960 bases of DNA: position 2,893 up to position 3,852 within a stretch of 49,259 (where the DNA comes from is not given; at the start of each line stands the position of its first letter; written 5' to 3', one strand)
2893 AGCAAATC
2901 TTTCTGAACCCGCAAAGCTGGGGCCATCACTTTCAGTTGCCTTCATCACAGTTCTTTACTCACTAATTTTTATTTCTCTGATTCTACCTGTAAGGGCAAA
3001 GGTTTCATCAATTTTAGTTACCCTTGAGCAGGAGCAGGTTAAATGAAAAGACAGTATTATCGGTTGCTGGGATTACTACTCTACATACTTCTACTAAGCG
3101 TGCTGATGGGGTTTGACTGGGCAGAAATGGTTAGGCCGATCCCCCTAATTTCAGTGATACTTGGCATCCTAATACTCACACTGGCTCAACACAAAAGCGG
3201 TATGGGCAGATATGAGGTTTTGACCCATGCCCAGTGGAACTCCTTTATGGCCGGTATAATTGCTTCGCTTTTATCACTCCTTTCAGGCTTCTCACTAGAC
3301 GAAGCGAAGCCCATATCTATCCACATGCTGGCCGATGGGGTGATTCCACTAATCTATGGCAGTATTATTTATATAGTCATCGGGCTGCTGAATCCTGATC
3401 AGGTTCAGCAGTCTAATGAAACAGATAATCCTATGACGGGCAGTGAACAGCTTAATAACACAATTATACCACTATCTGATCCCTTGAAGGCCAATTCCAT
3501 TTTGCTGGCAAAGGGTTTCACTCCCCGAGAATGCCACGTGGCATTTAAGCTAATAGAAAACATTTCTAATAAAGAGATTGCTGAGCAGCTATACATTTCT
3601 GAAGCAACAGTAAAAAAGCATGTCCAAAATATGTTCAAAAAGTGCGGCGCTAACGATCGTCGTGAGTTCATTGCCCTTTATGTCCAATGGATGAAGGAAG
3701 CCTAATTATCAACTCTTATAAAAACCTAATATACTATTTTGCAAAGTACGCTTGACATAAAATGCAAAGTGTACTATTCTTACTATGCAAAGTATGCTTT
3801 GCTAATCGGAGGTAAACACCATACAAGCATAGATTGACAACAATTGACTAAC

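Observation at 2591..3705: Coupled pair of miniature MotA/ExbB/TolQ-like membrane proteins, one fused to a LuxR-type DNA-binding domain, with no MotB/ExbD/TolR partner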

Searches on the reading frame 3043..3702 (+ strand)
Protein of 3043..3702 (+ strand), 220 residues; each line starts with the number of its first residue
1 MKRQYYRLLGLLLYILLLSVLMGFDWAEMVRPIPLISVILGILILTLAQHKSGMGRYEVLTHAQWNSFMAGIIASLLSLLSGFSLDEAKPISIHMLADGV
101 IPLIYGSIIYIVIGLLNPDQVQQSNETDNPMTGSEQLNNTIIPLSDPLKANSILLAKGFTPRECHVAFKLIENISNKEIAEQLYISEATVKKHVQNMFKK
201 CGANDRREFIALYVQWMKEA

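Call 3: search_protein_families(library=pfam, proteins=[window:3043-3702:+], max_evalue=10)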
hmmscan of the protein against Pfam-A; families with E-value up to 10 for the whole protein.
window:3043-3702:+ (220 aa): 13 families
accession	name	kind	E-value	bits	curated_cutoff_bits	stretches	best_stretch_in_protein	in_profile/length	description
PF00196.25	GerE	-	3e-14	52.8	23.5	1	159-210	3-54/57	Bacterial regulatory proteins, luxR family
PF08281.18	Sigma70_r4_2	-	8.1e-06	25.8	25.7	1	168-201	19-54/54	Sigma-70, region 4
PF13412.12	HTH_24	-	5.5e-05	23.1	21.9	1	173-197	17-41/48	Winged helix-turn-helix DNA-binding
PF08279.18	HTH_11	-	0.0031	17.8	25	1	172-197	14-39/55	HTH domain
PF07638.17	Sigma70_ECF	-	0.024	15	21.1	1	165-201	143-179/185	ECF sigma factor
PF04967.18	HTH_10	-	0.043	14.1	23.1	1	174-200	24-50/53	HTH DNA binding domain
PF05043.19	Mga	-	0.085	13.9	21.1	1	172-197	29-54/87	Mga helix-turn-helix domain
PF01325.25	Fe_dep_repress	-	0.088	13.5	26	1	174-197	23-46/60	Iron dependent repressor, N-terminal DNA binding domain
PF04545.22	Sigma70_r4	-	0.097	12.6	24.1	1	172-200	19-47/50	Sigma-70, region 4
PF13404.12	HTH_AsnC-type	-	0.12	12.6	27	1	174-195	18-39/42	AsnC-type helix-turn-helix domain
PF01047.28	MarR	-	0.14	12.5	24.6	1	172-199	16-43/59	MarR family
PF13384.12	HTH_23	-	0.24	11.7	24.6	1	166-195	10-39/50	Homeodomain-like domain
PF16079.10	Phage_holin_5_2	-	0.31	11.7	29.2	1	33-79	23-67/76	Phage holin family Hol44, in holin superfamily V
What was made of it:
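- On LuxR/GerE (NarL/FixJ-type) HTH transcription factors, B C-terminal domain: PF00196 52.8 bits against 23.5 (call 3).
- Checked: B residues 159-210 hit GerE/LuxR at E 3e-14 (call 3).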

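Call 4: search_protein_families(library=ncbifam, proteins=[window:3043-3702:+], max_evalue=10)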
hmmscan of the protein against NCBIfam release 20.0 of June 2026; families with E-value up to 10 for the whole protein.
window:3043-3702:+ (220 aa): 34 families (the best 25 are shown)
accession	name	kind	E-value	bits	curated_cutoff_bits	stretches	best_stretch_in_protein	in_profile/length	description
NF007505.1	PRK10100.1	equivalog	8.8e-11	41.9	250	1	134-207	121-193/204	biofilm master transcriptional regulator CsgD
NF047785.1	respo_reg_MadR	equivalog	4e-10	39.4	300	1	157-209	147-199/209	MadR family response regulator transcription factor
NF052366.1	photon_PedR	equivalog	7e-09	35.7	120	1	161-218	5-62/74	photosynthetic electron transport-dependent transcriptional regulator PedR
NF041830.1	RR_TF_ErdR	exception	7.7e-09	35.6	390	1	139-217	132-208/213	response regulator transcription factor ErdR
NF007935.0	PRK10651.1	equivalog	1.5e-08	34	250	1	155-209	152-206/216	two-component system response regulator NarL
NF007708.0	PRK10403.1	equivalog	9e-08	31.8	343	1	159-215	154-210/215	nitrate/nitrite response regulator protein NarP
TIGR03020.2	EpsA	equivalog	9.8e-08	31.9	170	1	156-211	188-243/247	XrtB/PEP-CTERM-associated transcriptional regulator EpsA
NF007403.0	PRK09935.1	equivalog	1.1e-06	28.4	271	1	160-210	151-201/210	fimbria biosynthesis transcriptional regulator FimZ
NF052445.1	RespRegMctR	equivalog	1.4e-06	27.9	300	1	156-204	142-190/205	two-component system response regulator MctR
NF003420.0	PRK04841.1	equivalog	2.8e-06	25.6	537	1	159-211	839-891/903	HTH-type transcriptional regulator MalT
TIGR02985.1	Sig70_bacteroi1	subfamily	5e-06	26.8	126.4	1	161-199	116-156/162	RNA polymerase sigma-70 factor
NF011896.0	PRK15369.1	equivalog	6.1e-06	26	242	1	159-210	150-201/211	two component system response regulator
NF009179.0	PRK12527.1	equivalog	1.3e-05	25.3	162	1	161-203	107-151/159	RNA polymerase sigma factor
NF038181.1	reg_ATPase_IniR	equivalog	2.1e-05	23.1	750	1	154-212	762-820/827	isoniazid response ATPase/transcriptional regulator IniR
NF041232.1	BagY_FevT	exception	7.8e-05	21.7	700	1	153-211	291-349/367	LuxR family transcriptional regulator BagY/FevT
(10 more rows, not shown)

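Call 5: find_homologous_proteins(query=window:3043-3702:+)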
Query window:3043-3702:+ (220 aa): 72 proteins with E <= 0.001 among 1114 candidates.
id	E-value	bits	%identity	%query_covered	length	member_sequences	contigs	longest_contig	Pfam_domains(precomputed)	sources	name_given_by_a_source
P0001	2.3e-139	480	100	100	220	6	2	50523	PF00196.26,PF08281.19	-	-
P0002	1.3e-102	360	74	100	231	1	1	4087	PF13412.13,PF00196.26,PF08281.19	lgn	-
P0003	8.4e-87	308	63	100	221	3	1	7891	PF13412.13,PF00196.26,PF08281.19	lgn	-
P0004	1.6e-86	307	64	100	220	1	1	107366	PF00196.26,PF08281.19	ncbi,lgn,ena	-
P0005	4.1e-85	303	62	100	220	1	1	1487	PF13412.13,PF00196.26,PF08281.19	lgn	-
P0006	7.4e-80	286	59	100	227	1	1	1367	PF13412.13,PF00196.26,PF08281.19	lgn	-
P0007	1.5e-67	246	54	100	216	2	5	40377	PF00196.26,PF08281.19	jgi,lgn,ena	-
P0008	6.5e-67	243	53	89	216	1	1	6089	PF07638.18,PF00196.26,PF08281.19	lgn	-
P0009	1.0e-66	243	55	100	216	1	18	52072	PF00196.26,PF08281.19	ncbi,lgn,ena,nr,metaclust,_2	ncbi:MAG: LuxR family transcriptional regulator [Clostridiaceae bacterium]|nr:LuxR family transcript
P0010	3.6e-66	241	52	88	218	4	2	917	PF00196.26,PF08281.19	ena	-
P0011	4.2e-66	241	54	100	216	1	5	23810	PF00196.26,PF08281.19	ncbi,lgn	-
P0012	1.0e-63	233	51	90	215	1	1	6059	PF00196.26,PF08281.19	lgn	-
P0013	3.0e-63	232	52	100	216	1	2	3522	PF00196.26,PF08281.19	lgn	-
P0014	1.8e-61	226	52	100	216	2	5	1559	PF00196.26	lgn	-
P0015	6.4e-61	224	48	100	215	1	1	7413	PF00196.26,PF08281.19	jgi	jgi:DNA-binding CsgD family transcriptional regulator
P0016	4.4e-60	221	49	100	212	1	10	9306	PF00196.26,PF08281.19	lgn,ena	-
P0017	1.2e-59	220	49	100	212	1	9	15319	PF00196.26,PF08281.19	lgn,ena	-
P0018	8.0e-59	217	51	90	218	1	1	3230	PF00196.26,PF08281.19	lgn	-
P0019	2.1e-57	212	49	100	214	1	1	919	PF00196.26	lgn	-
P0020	2.9e-56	209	48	100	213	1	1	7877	PF00196.26,PF08281.19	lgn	-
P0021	1.6e-54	203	50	100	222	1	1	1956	PF00196.26,PF08281.19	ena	-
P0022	7.7e-53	197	47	95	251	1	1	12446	PF00196.26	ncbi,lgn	-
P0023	3.2e-52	195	47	100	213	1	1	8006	PF00196.26,PF08281.19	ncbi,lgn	-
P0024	1.4e-51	193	45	100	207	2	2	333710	PF00196.26,PF08281.19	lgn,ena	-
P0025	9.1e-51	191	46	100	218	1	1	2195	PF00196.26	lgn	-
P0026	1.9e-50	190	47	89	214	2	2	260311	PF00196.26,PF08281.19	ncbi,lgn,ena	-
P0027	2.7e-50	189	47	91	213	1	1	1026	PF00196.26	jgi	jgi:DNA-binding CsgD family transcriptional regulator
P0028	1.3e-49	187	44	99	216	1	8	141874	PF00196.26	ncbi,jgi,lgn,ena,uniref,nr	ncbi:LuxR C-terminal-related transcriptional regulator [Defluviitalea raffinosedens]|uniref:LuxR C-t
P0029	3.1e-49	186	45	94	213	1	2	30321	PF00196.26,PF08281.19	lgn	-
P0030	4.1e-49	185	42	89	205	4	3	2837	PF00196.26,PF08281.19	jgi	jgi:DNA-binding CsgD family transcriptional regulator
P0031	1.6e-48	183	44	98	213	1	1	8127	PF00196.26,PF08281.19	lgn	-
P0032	1.8e-46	177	45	99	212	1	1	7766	PF00196.26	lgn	-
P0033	3.5e-45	173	40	98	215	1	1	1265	PF00196.26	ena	-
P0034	8.6e-45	171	41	96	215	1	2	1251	PF00196.26,PF08281.19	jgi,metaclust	metaclust:\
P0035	2.4e-44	170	44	98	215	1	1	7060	PF00196.26,PF08281.19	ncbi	-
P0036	3.1e-44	169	40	98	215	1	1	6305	PF00196.26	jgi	jgi:DNA-binding CsgD family transcriptional regulator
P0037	9.5e-44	168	40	98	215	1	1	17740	PF00196.26,PF08281.19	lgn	-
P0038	1.1e-43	168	40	98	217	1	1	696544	PF13412.13,PF00196.26,PF08281.19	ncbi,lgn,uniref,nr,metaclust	ncbi:LuxR C-terminal-related transcriptional regulator [Desnuesiella massiliensis]|uniref:LuxR C-ter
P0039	1.2e-43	167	39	100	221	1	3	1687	PF00196.26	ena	-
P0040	1.5e-43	167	42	97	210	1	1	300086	PF00196.26,PF08281.19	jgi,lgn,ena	-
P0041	1.6e-43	167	40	98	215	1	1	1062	PF00196.26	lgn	-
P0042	5.6e-42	162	39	98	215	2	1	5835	PF00196.26,PF08281.19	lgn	-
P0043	4.7e-41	159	39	98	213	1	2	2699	PF00196.26,PF08281.19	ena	-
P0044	1.4e-40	157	38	98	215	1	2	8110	PF00196.26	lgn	-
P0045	1.4e-40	157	40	98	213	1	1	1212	PF00196.26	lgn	-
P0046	1.7e-40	157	39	99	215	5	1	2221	PF00196.26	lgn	-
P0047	6.6e-40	155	38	98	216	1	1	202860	PF00196.26,PF08281.19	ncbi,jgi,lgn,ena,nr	ncbi:MAG TPA: helix-turn-helix transcriptional regulator [Clostridia bacterium]|nr:helix-turn-helix 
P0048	1.7e-39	154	37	98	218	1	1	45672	PF00196.26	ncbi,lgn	ncbi:MAG: helix-turn-helix transcriptional regulator [Clostridiaceae bacterium]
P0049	5.0e-39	152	37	100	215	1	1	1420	PF00196.26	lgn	-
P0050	1.9e-38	151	41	98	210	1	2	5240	PF00196.26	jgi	jgi:DNA-binding CsgD family transcriptional regulator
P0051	4.7e-37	146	36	100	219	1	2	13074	PF00196.26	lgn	-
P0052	4.8e-37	146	41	98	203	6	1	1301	PF00196.26,PF08281.19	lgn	-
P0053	5.4e-37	146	36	98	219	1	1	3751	PF00196.26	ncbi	ncbi:MAG: LuxR C-terminal-related transcriptional regulator [Pseudomonadota bacterium]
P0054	5.9e-37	146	37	100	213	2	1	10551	PF00196.26,PF08281.19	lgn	-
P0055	9.9e-37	145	41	100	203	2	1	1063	PF00196.26,PF08281.19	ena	-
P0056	1.2e-36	145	37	100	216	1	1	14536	PF00196.26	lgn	-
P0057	2.0e-36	144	40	97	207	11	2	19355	PF00196.26,PF08281.19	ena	-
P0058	8.4e-36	142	37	94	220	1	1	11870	PF00196.26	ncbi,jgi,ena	-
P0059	2.3e-31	127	40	79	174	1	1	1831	PF00196.26,PF08281.19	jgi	jgi:DNA-binding CsgD family transcriptional regulator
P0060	1.6e-29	121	41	76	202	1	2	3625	PF00196.26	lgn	-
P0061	3.2e-29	120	37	100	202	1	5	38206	PF00196.26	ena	-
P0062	2.2e-24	105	37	83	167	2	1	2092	PF00196.26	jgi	jgi:DNA-binding CsgD family transcriptional regulator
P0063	9.2e-24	103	33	100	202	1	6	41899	PF00196.26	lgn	-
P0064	2.0e-21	95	46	55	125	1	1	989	PF00196.26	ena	-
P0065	3.3e-19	88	29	90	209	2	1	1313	PF00196.26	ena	-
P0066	5.8e-11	61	36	56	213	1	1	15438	PF00196.26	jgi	jgi:DNA-binding CsgD family transcriptional regulator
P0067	1.2e-5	43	42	30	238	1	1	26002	PF00196.26,PF08281.19,PF00072.31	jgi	jgi:DNA-binding NarL/FixJ family response regulator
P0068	3.3e-5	42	56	25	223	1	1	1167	PF13412.13,PF00196.26,PF04545.23,PF08281.19,PF00072.31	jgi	-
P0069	3.5e-5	42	40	30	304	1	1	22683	PF00196.26,PF08281.19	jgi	jgi:DNA-binding CsgD family transcriptional regulator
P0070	7.1e-4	38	46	25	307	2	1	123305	PF00196.26,PF08281.19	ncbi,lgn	-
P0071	9.5e-4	37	49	25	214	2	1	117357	PF00196.26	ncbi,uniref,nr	ncbi:response regulator transcription factor [Flavivirga sp. Y03]|uniref:Response regulator transcri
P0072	9.6e-4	37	50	22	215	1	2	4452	PF00196.26,PF08281.19,PF00072.31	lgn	-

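Call 7: find_encoding_contigs(protein=P0028, flank=6000, max_places=1)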
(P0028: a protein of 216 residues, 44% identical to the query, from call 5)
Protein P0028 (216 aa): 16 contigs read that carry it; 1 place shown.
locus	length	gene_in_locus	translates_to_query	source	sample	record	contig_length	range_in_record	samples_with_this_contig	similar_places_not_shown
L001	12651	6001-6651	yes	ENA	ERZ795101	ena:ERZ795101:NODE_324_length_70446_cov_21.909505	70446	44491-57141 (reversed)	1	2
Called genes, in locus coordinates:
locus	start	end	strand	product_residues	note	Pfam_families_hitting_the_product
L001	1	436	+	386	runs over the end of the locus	-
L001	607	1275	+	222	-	-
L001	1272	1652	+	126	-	PF08870:DndE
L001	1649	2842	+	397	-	PF00266:Aminotran_5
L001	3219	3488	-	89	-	-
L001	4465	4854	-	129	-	PF01177:Asp_Glu_race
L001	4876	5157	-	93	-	PF01177:Asp_Glu_race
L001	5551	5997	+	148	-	-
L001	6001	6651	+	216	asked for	PF00196:GerE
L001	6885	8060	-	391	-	PF00376:MerR, PF13411:MerR_1, PF09278:MerR-DNA-bind (faint), PF07739:TipAS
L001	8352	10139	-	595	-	-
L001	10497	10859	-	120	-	PF00903:Glyoxalase, PF12681:Glyoxalase_2 (weak)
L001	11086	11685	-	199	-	PF00881:Nitroreductase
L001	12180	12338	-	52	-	-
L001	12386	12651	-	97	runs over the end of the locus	PF13276:HTH_21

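Call 8: find_encoding_contigs(protein=P0038, flank=6000, max_places=1)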
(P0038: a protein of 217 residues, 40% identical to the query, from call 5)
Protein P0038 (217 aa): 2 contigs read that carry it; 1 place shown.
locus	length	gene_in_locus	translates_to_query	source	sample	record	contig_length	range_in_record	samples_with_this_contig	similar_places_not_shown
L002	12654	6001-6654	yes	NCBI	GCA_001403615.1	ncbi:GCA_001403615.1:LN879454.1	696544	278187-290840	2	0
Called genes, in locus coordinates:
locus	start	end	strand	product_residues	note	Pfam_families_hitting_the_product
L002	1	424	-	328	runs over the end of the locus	PF18948:DUF5692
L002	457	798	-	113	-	PF01155:HypA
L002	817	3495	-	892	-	PF00037:Fer4, PF12837:Fer4_6 (weak), PF14691:Fer4_20, PF01946:Thi4, PF01266:DAO (weak), PF07992:Pyr_redox_2, PF12831:FAD_oxidored (weak), PF13450:NAD_binding_8, +2 more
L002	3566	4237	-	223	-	PF03308:MeaB (weak), PF02492:cobW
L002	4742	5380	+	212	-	PF00440:TetR_N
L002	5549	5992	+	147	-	PF01618:MotA_ExbB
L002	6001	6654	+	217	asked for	PF13412:HTH_24 (faint), PF00196:GerE, PF08281:Sigma70_r4_2 (weak)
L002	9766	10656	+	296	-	-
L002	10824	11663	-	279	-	PF01636:APH, PF01163:RIO1 (faint)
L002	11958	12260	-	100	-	-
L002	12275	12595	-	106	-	-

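Call 9: find_encoding_contigs(protein=P0047, flank=6000, max_places=1)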
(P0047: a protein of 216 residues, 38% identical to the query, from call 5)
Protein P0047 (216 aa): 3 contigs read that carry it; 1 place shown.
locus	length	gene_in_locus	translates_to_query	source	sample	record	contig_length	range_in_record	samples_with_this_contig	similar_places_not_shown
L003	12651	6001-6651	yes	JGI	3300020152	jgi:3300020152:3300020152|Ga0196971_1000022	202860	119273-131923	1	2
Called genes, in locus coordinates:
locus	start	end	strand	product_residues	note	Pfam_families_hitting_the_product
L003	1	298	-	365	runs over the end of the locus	PF01168:Ala_racemase_N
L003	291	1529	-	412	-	PF05977:MFS_3, PF07690:MFS_1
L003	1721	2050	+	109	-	PF01638:HxlR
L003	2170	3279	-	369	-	PF04015:DUF362, PF12797:Fer4_2 (faint), PF12800:Fer4_4 (faint), PF12838:Fer4_7, PF13187:Fer4_9 (weak), PF13237:Fer4_10 (weak), PF14697:Fer4_21, PF00037:Fer4 (weak), +2 more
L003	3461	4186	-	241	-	PF00753:Lactamase_B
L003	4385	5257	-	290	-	PF00165:HTH_AraC, PF12833:HTH_18, PF06445:GyrI-like, PF14526:Cass2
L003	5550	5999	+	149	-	-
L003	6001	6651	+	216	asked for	PF00196:GerE, PF08281:Sigma70_r4_2 (weak)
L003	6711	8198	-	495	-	PF00370:FGGY_N, PF02782:FGGY_C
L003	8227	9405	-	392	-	PF01047:MarR (weak), PF13412:HTH_24, PF00480:ROK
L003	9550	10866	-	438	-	PF01261:AP_endonuc_2, PF27526:XylA2_C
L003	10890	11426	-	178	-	PF02653:BPD_transp_2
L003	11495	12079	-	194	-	PF02653:BPD_transp_2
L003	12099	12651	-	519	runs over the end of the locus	PF02463:SMC_N (faint), PF00005:ABC_tran, PF13304:AAA_21 (faint), PF00005:ABC_tran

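Call 13: find_related_loci(query=A1, collection=genome_contigs, flank=6000)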
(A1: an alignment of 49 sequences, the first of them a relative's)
Query A1 (220 aa) in genome_contigs; peptide patterns used: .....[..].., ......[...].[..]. (x = any residue, [..] = any of these).
600 stretches matched a pattern (row limit reached: there are more); 490 encode a relative of the query (tblastn E <= 1e-3); the best 80 are kept; 80 distinct loci.
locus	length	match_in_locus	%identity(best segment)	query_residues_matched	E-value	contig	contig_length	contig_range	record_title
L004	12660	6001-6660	64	1-219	7e-86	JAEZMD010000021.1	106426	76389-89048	MAG: Bacillota bacterium isolate OH_CDB_9 k127_1898486, whole genome shotgun sequence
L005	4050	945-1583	55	1-220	2e-66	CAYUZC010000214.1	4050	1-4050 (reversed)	MAG TPA_asm: uncultured Ruminiclostridium sp. isolate SRP294416_co1_709 genome assembly, contig: NODE_55713_length_4050_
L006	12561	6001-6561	53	24-217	5e-60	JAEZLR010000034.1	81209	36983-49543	MAG: Bacillota bacterium isolate OH_CDB_78 k127_2334066, whole genome shotgun sequence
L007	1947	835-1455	46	1-219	1e-53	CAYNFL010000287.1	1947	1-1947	MAG TPA_asm: uncultured Christensenellaceae bacterium isolate SRP192927_co6_817 genome assembly, contig: NODE_182792_len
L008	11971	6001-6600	41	1-209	7e-50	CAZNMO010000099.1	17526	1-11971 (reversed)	MAG TPA_asm: uncultured Clostridiaceae bacterium isolate binchicken_co158_98 genome assembly, contig: NODE_2845_length_1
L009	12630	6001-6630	38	1-215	4e-46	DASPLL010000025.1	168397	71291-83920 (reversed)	MAG TPA_asm: Clostridia bacterium isolate SMAG_U12063 k141_291588, whole genome shotgun sequence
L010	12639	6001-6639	37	1-218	1e-45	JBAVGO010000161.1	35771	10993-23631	MAG: Lutisporaceae bacterium isolate MFD06945_ilm_asm_bin8 k127_115006, whole genome shotgun sequence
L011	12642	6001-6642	40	1-219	3e-45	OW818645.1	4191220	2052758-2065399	metagenome genome assembly, chromosome: 1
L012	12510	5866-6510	37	1-219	9e-44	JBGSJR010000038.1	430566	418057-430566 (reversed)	MAG: Acidaminobacteraceae bacterium isolate JTS-AC161 k141_3573263, whole genome shotgun sequence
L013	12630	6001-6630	33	1-215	2e-42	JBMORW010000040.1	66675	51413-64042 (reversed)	MAG: Bacillota bacterium isolate Betzabe_MAG190 MAG190_40, whole genome shotgun sequence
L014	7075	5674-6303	41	1-215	1e-41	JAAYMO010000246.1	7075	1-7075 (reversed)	MAG: Clostridiales bacterium isolate AS20ysBPTH_38 91589_AS20, whole genome shotgun sequence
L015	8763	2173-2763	38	14-219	9e-41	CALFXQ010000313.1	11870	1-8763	MAG TPA_asm: uncultured Fusibacter sp. isolate SRR5576004_bin.145_CONCOCT_v1.1_MAG genome assembly, contig: ERZ795037.59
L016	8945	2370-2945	44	1-206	5e-40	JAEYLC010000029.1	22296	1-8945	MAG: Bacillota bacterium isolate OH_HFB_48 k127_627794, whole genome shotgun sequence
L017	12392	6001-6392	67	1-218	3e-19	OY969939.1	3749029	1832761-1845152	MAG: uncultured Eubacteriales bacterium isolate MFD03899.bin.2.43 genome assembly, chromosome: 1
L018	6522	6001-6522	31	1-192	8e-14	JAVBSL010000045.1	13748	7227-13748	MAG: Lachnospiraceae bacterium isolate EPI_MAG_00222 c_000000842626, whole genome shotgun sequence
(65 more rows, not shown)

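Call 31: predict_structure(alignment_id=A1)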
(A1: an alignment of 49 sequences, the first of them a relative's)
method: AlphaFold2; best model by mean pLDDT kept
length: 220 residues; sequences in the alignment: 49
mean_pLDDT: 83.6   pTM: 0.50
mean pLDDT of the five models: 83.6, 82.9, 81.7, 81.0, 80.6
residues with pLDDT >= 90: 115; 70-90: 70; 50-70: 19; < 50: 16
segments of 3 or more residues with pLDDT < 50: 125-140
pLDDT, mean of each block of 10 residues (from residue 1): 72 79 74 92 95 89 94 94 77 84 92 81 49 41 71 94 94 92 95 97 94 89
secondary structure, 60 per line:
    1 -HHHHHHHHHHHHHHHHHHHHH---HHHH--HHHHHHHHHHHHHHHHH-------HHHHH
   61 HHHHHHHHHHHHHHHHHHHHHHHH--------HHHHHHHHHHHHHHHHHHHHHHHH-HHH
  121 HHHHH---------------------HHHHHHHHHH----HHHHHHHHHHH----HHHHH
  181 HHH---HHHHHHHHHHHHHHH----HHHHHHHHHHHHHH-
elements in order: H2-22 H26-29 H32-48 H56-84 H93-116 H118-125 H147-156 H161-171 H176-183 H187-201 H206-219
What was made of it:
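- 3397..3480 (+): B residues 119-146: poorly conserved flexible linker. pLDDT is below 50 for residues 125-140 (call 31).
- On NarL-type response regulators: Its N terminus is a membrane module (calls 3, 31).
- On 10-12-TM LuxR regulators of Coriobacteriia: B has four helices (call 31).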

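Call 36: fold_search(model_id=the predicted structure, library=pdb)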
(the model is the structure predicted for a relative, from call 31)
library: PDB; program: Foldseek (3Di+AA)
matches with E <= 10: 455; with E <= 0.001: 0
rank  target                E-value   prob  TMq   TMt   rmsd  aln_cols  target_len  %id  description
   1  1yio                  1.4e-02  1.00  0.27  0.30  15.8       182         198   18  Crystallographic structure of response regulator StyR from Pseudomonas fluorescens (released 2005-09-27)
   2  3kln_A                2.0e-02  1.00  0.26  0.26  11.4       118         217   21  Vibrio cholerae VpsT (released 2010-02-09)
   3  1je8_A                2.6e-02  1.00  0.25  0.81   1.0        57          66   38  Two-Component response regulator NarL/DNA Complex: DNA Bending Found in a High Affinity Site (released 2002-09-27)
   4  5xt2_E                3.2e-02  0.99  0.28  0.30  18.0       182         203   18  Crystal structures of full-length FixJ from B. japonicum crystallized in space group P212121 (released 2018-05-23)
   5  5xt2_A                3.4e-02  0.99  0.27  0.30  15.3       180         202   18  Crystal structures of full-length FixJ from B. japonicum crystallized in space group P212121 (released 2018-05-23)
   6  1je8_E                3.5e-02  1.00  0.25  0.80   1.0        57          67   38  Two-Component response regulator NarL/DNA Complex: DNA Bending Found in a High Affinity Site (released 2002-09-27)
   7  3kln_B                3.9e-02  1.00  0.26  0.26   7.0        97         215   25  Vibrio cholerae VpsT (released 2010-02-09)
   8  3klo_B                4.1e-02  1.00  0.25  0.25   6.7        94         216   26  Vibrio cholerae VpsT bound to c-di-GMP (released 2010-02-09)
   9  3kln_C                4.1e-02  1.00  0.25  0.26   7.2       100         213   24  Vibrio cholerae VpsT (released 2010-02-09)
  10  4wt0_A                5.3e-02  1.00  0.27  0.85   1.5        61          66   33  Crystal structure of the DNA binding domains of LiaRD191N from E. faecalis (released 2015-05-06)
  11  1rnl                  5.8e-02  1.00  0.24  0.26   9.1        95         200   26  THE NITRATE/NITRITE RESPONSE REGULATOR PROTEIN NARL FROM NARL (released 1996-11-08)
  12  5xt2_B                6.1e-02  0.98  0.28  0.30  15.7       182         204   16  Crystal structures of full-length FixJ from B. japonicum crystallized in space group P212121 (released 2018-05-23)
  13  1fse_D                6.7e-02  1.00  0.26  0.80   1.7        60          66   33  CRYSTAL STRUCTURE OF THE BACILLUS SUBTILIS REGULATORY PROTEIN GERE (released 2001-03-21)
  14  5hev_A                6.7e-02  0.93  0.20  0.22  12.2       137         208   20  Crystal Structure of the beryllofluoride-activated LiaR from Enterococcus faecium (released 2016-11-16)
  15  1zlj_A                7.1e-02  1.00  0.27  0.80   1.7        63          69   27  Crystal Structure of the Mycobacterium tuberculosis Hypoxic Response Regulator DosR C-terminal Domain (released 2006-01-31)
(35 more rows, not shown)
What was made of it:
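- On LuxR/GerE (NarL/FixJ-type) HTH transcription factors, B C-terminal domain: Superposes on NarL, GerE and LiaR DNA-binding domains at rmsd 0.8-1.7 A (call 36).
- Closest known: NarL/NarP-type. Same: The HTH of B matches NarL, NarP, CsgD and GerE models and structures (calls 3, 4, 36).
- Checked: The model's C-terminal domain superposes on the NarL, GerE and LiaR DNA-binding domains at about 1 A rmsd (call 36).
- Tried and rejected: Fold search with B. Foldseek with the whole B model was swamped by HTH hits, so it says nothing about the membrane module (call 36).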
